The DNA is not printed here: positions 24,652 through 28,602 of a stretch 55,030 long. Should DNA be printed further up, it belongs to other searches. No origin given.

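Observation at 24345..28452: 1216-aa NfnB/GltD-like + NfnA/PyrK-like fusion flavoprotein and a 7Fe ferredoxin directly upstream of the fwd genes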

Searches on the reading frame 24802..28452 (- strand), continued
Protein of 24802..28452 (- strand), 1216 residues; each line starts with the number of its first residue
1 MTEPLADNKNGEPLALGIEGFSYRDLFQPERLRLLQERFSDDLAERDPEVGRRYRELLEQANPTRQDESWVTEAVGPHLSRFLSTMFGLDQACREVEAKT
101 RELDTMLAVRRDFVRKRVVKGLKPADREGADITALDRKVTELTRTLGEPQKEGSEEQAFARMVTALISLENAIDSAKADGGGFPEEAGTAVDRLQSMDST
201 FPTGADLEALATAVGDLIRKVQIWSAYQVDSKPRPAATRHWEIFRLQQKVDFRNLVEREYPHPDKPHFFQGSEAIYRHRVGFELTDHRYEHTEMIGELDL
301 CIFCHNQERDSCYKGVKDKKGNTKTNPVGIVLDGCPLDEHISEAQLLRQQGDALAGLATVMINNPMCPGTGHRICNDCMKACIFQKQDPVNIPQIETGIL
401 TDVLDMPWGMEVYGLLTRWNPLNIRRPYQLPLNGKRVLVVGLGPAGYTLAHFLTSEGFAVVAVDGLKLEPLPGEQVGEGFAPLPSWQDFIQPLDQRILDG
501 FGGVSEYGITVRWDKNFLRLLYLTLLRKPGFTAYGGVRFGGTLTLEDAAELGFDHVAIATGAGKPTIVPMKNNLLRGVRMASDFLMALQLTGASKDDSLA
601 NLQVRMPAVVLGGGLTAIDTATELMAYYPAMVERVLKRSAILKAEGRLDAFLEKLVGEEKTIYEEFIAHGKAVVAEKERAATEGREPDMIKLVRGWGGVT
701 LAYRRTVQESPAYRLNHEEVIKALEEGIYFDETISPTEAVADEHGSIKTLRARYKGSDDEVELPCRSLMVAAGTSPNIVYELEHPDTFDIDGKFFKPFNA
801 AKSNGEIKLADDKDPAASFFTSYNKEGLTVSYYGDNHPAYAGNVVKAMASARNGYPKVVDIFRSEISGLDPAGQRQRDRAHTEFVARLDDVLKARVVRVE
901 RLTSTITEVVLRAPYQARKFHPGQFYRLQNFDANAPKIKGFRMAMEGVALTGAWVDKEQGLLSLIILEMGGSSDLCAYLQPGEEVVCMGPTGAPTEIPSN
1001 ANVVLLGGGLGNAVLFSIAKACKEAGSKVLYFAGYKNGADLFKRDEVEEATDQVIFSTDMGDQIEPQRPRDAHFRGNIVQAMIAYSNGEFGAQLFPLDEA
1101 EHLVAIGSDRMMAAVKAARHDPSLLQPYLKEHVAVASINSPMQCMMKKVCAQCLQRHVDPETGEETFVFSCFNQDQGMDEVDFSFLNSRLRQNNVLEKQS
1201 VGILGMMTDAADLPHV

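Call 51: fold_search(model_id=the predicted structure, library=pdb)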
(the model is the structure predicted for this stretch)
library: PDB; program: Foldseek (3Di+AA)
matches with E <= 10: 1189; with E <= 0.001: 192
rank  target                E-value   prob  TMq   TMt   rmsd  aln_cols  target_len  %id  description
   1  5jca_S                2.0e-12  1.00  0.20  0.78   4.9       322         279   24  NADP(H) bound NADH-dependent Ferredoxin:NADP Oxidoreductase (NfnI) from Pyrococcus furiosus (released 2017-04-12)
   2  5vj7_A                1.2e-11  1.00  0.27  0.64   8.9       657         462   18  Ferredoxin NADP Oxidoreductase (Xfn) (released 2017-07-19)
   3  5jfc_L                1.5e-11  1.00  0.26  0.62   8.2       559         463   18  NADH-dependent Ferredoxin:NADP Oxidoreductase (NfnI) from Pyrococcus furiosus (released 2017-04-12)
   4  5jca_L                1.6e-11  1.00  0.26  0.61   8.4       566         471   18  NADP(H) bound NADH-dependent Ferredoxin:NADP Oxidoreductase (NfnI) from Pyrococcus furiosus (released 2017-04-12)
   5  9bov_A                4.8e-11  1.00  0.23  0.23  31.5      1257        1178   12  Structure of electron bifurcating Nfn-ABC complexed with NAD from Caldicellulosiruptor saccharolyticus (released 2025-03-05)
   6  9n5u_A                1.0e-10  1.00  0.22  0.27  29.9      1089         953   11  Structure of the Thermococcus sibiricus NfnABC complex (released 2025-05-07)
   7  1gte_D                3.6e-10  1.00  0.27  0.32  30.3       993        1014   12  DIHYDROPYRIMIDINE DEHYDROGENASE (DPD) FROM PIG, BINARY COMPLEX WITH 5-IODOURACIL (released 2002-04-11)
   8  4ylf_B                6.4e-10  1.00  0.27  0.63  10.1       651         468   18  Insights into flavin-based electron bifurcation via the NADH-dependent reduced ferredoxin-NADP oxidoreductase structur (released 2015-07-08)
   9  4ylf_A                8.1e-10  1.00  0.19  0.74   4.5       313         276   20  Insights into flavin-based electron bifurcation via the NADH-dependent reduced ferredoxin-NADP oxidoreductase structur (released 2015-07-08)
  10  9n5v_A                1.8e-09  1.00  0.24  0.29  11.8       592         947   16  Structure of the NAD(H)-bound Thermococcus sibiricus NfnABC complex (released 2025-05-07)
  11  8oh5_C                3.2e-09  1.00  0.24  0.25   8.1       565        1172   17  Cryo-EM structure of the electron bifurcating transhydrogenase StnABC complex from Sporomusa Ovata (state 2) (released 2023-09-13)
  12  5vj7_B                5.7e-09  1.00  0.18  0.68   7.0       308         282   18  Ferredoxin NADP Oxidoreductase (Xfn) (released 2017-07-19)
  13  6s6t_E                6.2e-09  1.00  0.24  0.55  11.7       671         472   15  Structure of Azospirillum brasilense Glutamate Synthase in a4b3 oligomeric state (released 2019-09-11)
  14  5ksw_B                1.6e-08  1.00  0.18  0.73   4.4       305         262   18  DHODB-I74D mutant (released 2016-08-03)
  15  4ylf_C                2.4e-08  1.00  0.18  0.74   4.8       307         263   22  Insights into flavin-based electron bifurcation via the NADH-dependent reduced ferredoxin-NADP oxidoreductase structur (released 2015-07-08)
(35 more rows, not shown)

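Call 60: search_protein_families(library=ncbifam, proteins=[L001:6772-8331:+, L086:1856-2239:+], max_evalue=0.00001)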
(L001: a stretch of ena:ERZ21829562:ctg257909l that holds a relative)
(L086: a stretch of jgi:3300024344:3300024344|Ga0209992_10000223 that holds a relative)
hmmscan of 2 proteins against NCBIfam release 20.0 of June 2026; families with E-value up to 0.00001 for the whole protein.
L001:6772-8331:+ (519 aa): 3 families
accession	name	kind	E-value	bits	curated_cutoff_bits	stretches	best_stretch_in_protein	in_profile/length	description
NF006942.0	PRK09424.1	equivalog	2.1e-251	835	383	1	1-519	1-509/510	Re/Si-specific NAD(P)(+) transhydrogenase subunit alpha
TIGR00561.1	pntA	equivalog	4.7e-241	800.8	444.4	1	2-519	1-510/511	Re/Si-specific NAD(P)(+) transhydrogenase subunit alpha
TIGR00518.1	alaDH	equivalog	2.7e-45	154.9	391.85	2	1-212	1-206/370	alanine dehydrogenase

L086:1856-2239:+ (127 aa): 5 families
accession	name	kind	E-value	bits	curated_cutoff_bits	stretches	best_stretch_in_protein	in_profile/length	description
NF002017.0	PRK00823.1-2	equivalog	2.7e-23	81.8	80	1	11-100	4-92/94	4a-hydroxytetrahydrobiopterin dehydratase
NF002019.0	PRK00823.1-4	equivalog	6.6e-14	52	137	1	10-100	20-111/116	4a-hydroxytetrahydrobiopterin dehydratase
NF002018.0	PRK00823.1-3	equivalog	1.6e-12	47.3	108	1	13-101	7-96/98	4a-hydroxytetrahydrobiopterin dehydratase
NF002016.0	PRK00823.1-1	equivalog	1.2e-10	41.5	133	1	18-101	24-111/113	4a-hydroxytetrahydrobiopterin dehydratase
NF002020.0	PRK00823.1-5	equivalog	9.1e-09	35.5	146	1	10-101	13-105/111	4a-hydroxytetrahydrobiopterin dehydratase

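Call 71: find_related_loci(query=window:24805-28452:-, collection=metagenome_contigs, flank=9000)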
Query window:24805-28452:- (1216 aa) in metagenome_contigs; peptide patterns used: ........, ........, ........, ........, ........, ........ (x = any residue, [..] = any of these).
599 stretches matched a pattern (row limit reached: there are more); 584 encode a relative of the query (tblastn E <= 1e-3); the best 80 are kept; 80 distinct loci.
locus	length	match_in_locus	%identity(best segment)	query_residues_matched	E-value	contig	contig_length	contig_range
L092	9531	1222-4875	74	1-1216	0e+0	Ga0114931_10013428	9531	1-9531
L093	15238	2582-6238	72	1-1216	0e+0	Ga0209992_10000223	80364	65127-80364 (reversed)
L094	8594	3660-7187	55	8-1216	0e+0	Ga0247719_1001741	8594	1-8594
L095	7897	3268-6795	54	16-1216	0e+0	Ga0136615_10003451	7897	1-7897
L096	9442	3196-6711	55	14-1216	0e+0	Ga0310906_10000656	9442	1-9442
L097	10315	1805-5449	54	16-1198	0e+0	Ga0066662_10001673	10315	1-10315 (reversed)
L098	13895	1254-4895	53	16-1216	0e+0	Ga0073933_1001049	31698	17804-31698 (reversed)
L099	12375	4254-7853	53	16-1216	0e+0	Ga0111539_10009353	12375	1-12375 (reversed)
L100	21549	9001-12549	54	15-1216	0e+0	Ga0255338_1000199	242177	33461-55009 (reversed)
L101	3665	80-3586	54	15-1200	0e+0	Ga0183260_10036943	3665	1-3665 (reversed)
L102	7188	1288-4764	55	15-1200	0e+0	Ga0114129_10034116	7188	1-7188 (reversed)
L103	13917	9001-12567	53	15-1200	0e+0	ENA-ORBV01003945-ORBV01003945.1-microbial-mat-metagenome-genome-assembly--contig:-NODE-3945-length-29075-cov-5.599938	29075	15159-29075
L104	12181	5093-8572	54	15-1200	0e+0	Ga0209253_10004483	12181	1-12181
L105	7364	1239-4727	55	14-1198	0e+0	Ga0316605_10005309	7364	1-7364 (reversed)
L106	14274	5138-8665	55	8-1216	0e+0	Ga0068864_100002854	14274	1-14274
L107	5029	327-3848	54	14-1216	0e+0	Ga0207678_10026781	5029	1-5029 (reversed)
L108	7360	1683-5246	55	11-1216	0e+0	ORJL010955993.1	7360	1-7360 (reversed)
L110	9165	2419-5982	54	15-1216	0e+0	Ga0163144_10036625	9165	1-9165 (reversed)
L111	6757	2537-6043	55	16-1216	0e+0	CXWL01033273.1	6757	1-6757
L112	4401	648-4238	54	8-1216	0e+0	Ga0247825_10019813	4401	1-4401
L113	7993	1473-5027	53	1-1216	0e+0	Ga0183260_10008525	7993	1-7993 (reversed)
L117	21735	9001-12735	52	11-1216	0e+0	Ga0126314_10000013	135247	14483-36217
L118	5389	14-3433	54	53-1216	0e+0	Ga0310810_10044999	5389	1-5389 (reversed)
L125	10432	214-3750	54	14-1216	0e+0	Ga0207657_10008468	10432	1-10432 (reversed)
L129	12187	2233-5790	53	16-1216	0e+0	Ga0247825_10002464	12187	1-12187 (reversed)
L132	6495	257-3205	61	237-1216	0e+0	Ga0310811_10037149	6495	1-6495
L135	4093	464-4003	52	14-1215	0e+0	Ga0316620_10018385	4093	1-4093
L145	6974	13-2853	62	277-1216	0e+0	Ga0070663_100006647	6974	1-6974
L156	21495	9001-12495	52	16-1216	0e+0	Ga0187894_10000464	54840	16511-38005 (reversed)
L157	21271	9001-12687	50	1-1216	0e+0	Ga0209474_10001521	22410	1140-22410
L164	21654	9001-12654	51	17-1216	0e+0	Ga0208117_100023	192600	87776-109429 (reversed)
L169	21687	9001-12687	49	1-1216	0e+0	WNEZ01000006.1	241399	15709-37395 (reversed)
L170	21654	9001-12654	50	17-1216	0e+0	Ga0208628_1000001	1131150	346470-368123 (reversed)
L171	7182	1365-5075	50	1-1216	0e+0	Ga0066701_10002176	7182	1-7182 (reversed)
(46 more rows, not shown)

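Call 81: find_encoding_contigs(protein=P0003, flank=9000, max_places=1)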
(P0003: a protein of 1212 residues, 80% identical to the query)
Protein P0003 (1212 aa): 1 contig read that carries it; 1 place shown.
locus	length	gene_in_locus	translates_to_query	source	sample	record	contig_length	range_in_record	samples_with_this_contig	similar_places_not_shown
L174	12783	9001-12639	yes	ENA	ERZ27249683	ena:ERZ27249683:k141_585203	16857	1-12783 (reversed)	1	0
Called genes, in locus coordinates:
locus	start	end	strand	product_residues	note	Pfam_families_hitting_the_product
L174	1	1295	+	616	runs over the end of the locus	PF13721:SecD-TM1, PF07549:Sec_GG (weak), PF21760:SecD_1st, PF22599:SecDF_P1_head, PF02355:SecD_SecF_C, PF03176:MMPL (weak)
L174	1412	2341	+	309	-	PF07549:Sec_GG, PF02355:SecD_SecF_C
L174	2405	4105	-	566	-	PF00749:tRNA-synt_1c, PF03950:tRNA-synt_1c_C, PF20974:tRNA-synt_1c_C2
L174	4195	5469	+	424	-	-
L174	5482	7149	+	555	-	PF01979:Amidohydro_1 (faint), PF07969:Amidohydro_3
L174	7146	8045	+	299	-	PF01913:FTR, PF02741:FTR_C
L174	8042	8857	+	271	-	-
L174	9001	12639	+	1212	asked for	PF27156:RP005_N (weak), PF07992:Pyr_redox_2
